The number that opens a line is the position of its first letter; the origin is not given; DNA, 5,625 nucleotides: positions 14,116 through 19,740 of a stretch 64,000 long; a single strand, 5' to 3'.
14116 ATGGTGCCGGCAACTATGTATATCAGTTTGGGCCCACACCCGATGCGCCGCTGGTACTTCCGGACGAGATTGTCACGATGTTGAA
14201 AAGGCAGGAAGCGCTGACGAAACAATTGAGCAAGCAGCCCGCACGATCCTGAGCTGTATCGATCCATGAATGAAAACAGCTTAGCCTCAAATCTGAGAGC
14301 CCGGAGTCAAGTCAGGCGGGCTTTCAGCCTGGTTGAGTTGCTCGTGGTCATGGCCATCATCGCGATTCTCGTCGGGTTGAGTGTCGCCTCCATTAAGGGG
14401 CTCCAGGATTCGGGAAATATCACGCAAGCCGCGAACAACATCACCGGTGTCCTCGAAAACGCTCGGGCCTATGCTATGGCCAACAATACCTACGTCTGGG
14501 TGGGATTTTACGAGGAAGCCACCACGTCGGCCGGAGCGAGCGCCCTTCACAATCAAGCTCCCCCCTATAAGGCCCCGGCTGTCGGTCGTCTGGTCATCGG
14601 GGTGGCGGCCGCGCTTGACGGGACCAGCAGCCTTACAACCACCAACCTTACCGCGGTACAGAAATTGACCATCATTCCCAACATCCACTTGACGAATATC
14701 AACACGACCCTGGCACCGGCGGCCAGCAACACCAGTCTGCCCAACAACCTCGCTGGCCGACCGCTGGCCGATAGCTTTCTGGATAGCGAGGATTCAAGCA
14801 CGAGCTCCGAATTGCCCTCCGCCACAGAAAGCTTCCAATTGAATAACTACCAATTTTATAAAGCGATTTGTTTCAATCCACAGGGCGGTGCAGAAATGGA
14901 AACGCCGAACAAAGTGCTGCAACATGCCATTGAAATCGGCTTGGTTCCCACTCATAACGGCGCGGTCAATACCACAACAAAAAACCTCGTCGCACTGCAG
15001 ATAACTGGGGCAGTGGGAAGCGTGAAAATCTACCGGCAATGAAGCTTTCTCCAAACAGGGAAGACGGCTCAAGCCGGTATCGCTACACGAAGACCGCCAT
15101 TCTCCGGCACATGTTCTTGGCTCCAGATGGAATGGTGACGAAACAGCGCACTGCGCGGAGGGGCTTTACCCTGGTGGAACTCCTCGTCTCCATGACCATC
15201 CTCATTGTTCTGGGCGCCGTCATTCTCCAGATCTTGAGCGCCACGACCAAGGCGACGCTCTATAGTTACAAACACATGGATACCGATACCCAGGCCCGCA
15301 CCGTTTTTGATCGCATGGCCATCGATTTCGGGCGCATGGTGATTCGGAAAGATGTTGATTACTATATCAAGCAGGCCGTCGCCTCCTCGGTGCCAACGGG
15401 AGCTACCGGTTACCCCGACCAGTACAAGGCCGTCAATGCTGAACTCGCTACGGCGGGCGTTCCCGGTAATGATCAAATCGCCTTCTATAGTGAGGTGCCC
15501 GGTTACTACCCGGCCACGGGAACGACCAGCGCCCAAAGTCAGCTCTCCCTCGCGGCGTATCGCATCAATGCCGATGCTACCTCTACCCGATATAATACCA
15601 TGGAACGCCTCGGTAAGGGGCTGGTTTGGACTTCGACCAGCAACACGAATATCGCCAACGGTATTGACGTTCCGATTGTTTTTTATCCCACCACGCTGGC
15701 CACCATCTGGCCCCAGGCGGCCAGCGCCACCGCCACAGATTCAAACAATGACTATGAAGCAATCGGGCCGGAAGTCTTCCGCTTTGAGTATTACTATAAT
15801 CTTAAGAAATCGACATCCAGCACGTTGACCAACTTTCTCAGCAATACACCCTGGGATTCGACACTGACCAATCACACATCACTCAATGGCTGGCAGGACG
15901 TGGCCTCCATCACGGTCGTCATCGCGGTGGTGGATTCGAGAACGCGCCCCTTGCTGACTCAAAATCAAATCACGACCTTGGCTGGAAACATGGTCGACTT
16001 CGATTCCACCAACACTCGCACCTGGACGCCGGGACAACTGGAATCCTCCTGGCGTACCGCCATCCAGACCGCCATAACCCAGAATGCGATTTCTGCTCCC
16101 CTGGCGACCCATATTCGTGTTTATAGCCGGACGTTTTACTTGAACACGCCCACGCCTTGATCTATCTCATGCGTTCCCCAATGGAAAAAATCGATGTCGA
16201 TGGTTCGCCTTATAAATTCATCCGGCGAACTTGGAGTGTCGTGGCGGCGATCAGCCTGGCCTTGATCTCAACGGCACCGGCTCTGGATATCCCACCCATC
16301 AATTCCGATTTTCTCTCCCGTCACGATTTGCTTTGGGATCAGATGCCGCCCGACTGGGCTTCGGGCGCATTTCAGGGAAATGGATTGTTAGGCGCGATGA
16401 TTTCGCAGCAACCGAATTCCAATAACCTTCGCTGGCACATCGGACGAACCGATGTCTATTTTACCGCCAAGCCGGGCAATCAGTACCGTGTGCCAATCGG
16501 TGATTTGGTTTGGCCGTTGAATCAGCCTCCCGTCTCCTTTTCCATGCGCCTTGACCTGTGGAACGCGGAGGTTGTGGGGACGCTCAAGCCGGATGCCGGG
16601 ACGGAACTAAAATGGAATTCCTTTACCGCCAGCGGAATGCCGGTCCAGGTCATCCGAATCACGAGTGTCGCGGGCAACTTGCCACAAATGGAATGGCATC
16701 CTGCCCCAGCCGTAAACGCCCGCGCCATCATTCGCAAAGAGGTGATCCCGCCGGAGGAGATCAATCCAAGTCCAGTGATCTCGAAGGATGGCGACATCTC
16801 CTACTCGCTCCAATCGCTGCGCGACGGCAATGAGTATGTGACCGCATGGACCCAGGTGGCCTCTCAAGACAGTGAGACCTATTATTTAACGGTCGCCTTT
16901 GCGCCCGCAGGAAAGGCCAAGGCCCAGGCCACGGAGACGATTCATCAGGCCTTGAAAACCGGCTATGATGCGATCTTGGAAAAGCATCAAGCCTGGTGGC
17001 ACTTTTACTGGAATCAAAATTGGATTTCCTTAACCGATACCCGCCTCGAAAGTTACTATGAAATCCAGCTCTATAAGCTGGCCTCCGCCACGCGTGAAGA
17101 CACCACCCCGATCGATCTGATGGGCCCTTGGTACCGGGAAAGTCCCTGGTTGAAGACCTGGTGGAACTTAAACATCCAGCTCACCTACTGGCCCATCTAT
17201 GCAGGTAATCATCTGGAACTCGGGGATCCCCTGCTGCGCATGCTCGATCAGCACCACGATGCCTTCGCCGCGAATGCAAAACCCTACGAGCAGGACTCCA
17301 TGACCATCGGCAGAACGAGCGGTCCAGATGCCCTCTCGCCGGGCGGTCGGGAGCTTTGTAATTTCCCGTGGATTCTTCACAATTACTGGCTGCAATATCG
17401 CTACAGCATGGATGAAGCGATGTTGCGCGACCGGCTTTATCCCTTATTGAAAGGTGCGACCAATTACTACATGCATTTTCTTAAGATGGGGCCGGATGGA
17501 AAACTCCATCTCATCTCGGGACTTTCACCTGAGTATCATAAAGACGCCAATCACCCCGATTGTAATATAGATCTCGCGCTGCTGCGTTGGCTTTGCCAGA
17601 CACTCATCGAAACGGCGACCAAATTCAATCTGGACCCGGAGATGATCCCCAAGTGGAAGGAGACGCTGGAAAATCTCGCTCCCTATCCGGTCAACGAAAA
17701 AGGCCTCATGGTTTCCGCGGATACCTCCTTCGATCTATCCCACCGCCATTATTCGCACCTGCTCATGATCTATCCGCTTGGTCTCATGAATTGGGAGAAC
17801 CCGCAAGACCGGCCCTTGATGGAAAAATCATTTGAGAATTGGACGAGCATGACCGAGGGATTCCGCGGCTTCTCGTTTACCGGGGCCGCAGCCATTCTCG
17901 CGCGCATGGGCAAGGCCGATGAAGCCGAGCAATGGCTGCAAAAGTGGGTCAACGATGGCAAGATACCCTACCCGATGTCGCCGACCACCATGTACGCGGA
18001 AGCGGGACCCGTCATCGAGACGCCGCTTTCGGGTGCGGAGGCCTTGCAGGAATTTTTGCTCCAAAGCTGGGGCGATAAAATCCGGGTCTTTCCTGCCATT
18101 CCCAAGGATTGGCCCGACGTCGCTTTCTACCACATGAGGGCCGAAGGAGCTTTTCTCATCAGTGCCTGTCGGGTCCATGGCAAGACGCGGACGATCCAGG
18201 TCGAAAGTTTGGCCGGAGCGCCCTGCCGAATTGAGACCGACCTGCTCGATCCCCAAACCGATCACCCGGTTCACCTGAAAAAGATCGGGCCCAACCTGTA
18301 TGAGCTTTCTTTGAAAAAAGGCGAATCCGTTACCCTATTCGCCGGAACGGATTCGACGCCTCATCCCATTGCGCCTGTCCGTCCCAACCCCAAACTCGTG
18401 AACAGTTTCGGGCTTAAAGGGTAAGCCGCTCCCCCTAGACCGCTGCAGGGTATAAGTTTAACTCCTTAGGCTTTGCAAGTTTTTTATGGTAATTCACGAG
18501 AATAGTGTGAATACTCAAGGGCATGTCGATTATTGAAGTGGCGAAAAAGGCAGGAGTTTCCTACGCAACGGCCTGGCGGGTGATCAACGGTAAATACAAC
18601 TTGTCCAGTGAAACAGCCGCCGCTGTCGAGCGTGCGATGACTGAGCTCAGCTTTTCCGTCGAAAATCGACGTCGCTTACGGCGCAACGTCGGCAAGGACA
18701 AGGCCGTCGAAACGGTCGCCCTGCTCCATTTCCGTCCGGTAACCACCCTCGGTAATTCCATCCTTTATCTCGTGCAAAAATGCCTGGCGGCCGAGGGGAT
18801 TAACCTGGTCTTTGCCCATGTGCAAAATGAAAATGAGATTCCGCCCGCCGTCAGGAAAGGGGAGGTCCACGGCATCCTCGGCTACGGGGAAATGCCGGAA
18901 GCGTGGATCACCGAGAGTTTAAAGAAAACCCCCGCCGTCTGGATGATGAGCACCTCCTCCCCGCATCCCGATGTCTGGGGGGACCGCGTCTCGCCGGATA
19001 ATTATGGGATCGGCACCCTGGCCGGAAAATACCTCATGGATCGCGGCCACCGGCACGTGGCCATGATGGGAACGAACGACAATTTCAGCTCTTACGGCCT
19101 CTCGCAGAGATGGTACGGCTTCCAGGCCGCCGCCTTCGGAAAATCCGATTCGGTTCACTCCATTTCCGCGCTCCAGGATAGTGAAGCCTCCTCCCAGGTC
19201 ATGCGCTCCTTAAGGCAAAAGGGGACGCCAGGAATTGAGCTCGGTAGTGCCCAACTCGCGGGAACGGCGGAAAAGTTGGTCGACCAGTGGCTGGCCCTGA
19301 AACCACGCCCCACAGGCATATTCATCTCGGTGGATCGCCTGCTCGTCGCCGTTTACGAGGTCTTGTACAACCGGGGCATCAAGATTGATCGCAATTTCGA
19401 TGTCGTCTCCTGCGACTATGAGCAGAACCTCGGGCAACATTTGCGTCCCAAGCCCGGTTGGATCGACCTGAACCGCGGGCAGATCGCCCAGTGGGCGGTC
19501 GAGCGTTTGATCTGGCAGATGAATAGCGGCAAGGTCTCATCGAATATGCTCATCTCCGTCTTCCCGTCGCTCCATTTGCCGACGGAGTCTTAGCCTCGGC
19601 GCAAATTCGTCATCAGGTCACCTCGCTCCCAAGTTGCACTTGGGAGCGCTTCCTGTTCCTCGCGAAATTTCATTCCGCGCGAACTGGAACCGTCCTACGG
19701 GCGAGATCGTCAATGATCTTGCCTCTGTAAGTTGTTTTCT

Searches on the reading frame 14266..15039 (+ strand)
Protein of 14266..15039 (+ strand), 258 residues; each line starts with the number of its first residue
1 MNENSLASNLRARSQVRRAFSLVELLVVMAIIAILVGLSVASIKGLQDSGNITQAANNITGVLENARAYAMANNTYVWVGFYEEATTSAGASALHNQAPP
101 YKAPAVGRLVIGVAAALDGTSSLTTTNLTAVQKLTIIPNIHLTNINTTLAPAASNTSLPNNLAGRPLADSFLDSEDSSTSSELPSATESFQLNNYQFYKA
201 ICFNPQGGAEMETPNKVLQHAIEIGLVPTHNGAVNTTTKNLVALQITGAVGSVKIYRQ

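Call 67: search_protein_families(library=pfam, proteins=[window:14266-15039:+], max_evalue=0.0001)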
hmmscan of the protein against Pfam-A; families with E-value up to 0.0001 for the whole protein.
window:14266-15039:+ (258 aa): 1 family
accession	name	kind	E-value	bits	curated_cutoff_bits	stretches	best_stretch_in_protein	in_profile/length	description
PF07963.17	N_methyl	-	9.2e-07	28.6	21.2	1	17-38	4-25/27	Prokaryotic N-terminal methylation motif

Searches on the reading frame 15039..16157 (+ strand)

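Call 67: search_protein_families(library=pfam, proteins=[window:15039-16157:+], max_evalue=0.0001)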
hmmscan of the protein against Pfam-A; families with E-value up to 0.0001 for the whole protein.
window:15039-16157:+ (373 aa): 1 family
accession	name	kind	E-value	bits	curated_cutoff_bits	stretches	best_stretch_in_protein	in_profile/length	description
PF07963.17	N_methyl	-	1.4e-06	28.1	21.2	1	39-62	3-26/27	Prokaryotic N-terminal methylation motif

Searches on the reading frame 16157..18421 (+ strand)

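Call 43: search_protein_families(library=pfam, proteins=[window:16157-18421:+], max_evalue=0.0001)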
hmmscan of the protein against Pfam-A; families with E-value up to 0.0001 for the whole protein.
window:16157-18421:+ (755 aa): 2 families
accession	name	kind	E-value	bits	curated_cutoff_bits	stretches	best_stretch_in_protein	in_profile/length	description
PF22124.2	Glyco_hydro_95_cat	-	9e-36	124.1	27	1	298-600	53-374/408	Glycosyl hydrolase family 95 catalytic domain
PF21307.2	Glyco_hydro_95_C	-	1e-07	32.8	27.6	1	636-724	1-91/94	Glycoside hydrolase family 95, C-terminal domain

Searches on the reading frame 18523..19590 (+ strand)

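Call 43: search_protein_families(library=pfam, proteins=[window:18523-19590:+], max_evalue=0.0001)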
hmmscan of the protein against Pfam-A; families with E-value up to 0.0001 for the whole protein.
window:18523-19590:+ (356 aa): 3 families
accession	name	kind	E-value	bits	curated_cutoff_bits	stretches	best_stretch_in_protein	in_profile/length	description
PF00356.27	LacI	-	2.5e-11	43.6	27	1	3-44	2-43/46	Bacterial regulatory proteins, lacI family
PF13377.12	Peripla_BP_3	-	2.9e-11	44.2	26.5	1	170-342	3-154/167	Periplasmic binding protein-like domain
PF00532.27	Peripla_BP_1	-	3.1e-05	24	22.2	1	154-240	98-185/281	Periplasmic binding proteins and sugar binding domain of LacI family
